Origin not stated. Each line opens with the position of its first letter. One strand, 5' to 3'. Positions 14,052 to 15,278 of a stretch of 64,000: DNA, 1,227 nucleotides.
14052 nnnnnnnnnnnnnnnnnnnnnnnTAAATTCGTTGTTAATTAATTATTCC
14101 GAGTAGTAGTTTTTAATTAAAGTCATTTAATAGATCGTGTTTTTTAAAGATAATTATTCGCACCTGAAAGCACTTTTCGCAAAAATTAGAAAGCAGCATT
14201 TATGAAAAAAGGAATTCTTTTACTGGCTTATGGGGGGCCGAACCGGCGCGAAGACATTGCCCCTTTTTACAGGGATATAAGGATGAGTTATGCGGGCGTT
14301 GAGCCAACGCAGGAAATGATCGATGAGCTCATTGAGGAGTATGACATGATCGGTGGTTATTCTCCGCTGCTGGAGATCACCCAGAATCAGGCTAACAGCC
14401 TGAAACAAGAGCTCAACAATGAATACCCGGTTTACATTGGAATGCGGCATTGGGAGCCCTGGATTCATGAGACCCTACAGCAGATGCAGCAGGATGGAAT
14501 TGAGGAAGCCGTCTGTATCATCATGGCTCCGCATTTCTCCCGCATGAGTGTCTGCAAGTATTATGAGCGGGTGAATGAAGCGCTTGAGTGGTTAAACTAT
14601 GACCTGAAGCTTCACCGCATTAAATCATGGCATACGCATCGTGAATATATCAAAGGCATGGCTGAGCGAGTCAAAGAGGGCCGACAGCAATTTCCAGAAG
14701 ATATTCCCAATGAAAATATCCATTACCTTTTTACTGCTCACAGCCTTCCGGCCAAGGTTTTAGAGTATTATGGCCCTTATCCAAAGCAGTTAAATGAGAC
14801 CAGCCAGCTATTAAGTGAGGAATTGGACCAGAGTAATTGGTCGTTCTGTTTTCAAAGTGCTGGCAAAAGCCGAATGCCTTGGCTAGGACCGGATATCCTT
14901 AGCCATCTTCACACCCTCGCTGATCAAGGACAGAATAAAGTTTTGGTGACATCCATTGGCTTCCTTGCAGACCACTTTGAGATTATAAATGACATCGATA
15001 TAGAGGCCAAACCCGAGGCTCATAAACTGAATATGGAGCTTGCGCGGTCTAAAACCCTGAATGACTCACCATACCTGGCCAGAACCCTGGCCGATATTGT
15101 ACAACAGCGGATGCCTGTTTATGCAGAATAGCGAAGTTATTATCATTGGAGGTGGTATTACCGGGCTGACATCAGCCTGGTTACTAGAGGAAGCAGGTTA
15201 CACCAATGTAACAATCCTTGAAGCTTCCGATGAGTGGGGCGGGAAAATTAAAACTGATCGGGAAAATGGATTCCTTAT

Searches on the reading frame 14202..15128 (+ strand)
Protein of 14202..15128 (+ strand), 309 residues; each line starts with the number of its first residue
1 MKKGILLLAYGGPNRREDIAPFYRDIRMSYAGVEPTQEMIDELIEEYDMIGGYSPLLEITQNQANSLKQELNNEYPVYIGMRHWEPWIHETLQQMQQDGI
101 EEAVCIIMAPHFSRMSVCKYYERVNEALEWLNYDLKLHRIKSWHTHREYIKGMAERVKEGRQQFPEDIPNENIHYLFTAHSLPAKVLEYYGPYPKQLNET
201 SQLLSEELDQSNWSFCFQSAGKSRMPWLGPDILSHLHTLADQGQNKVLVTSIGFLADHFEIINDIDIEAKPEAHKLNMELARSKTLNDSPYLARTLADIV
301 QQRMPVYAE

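Call 35: search_protein_families(library=pfam, proteins=[window:14202-15128:+], max_evalue=0.000001)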
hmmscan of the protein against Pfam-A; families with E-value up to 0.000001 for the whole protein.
window:14202-15128:+ (309 aa): 1 family
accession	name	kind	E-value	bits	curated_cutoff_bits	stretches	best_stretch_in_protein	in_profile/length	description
PF00762.24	Ferrochelatase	-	1e-81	274.9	27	1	2-303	1-316/317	Ferrochelatase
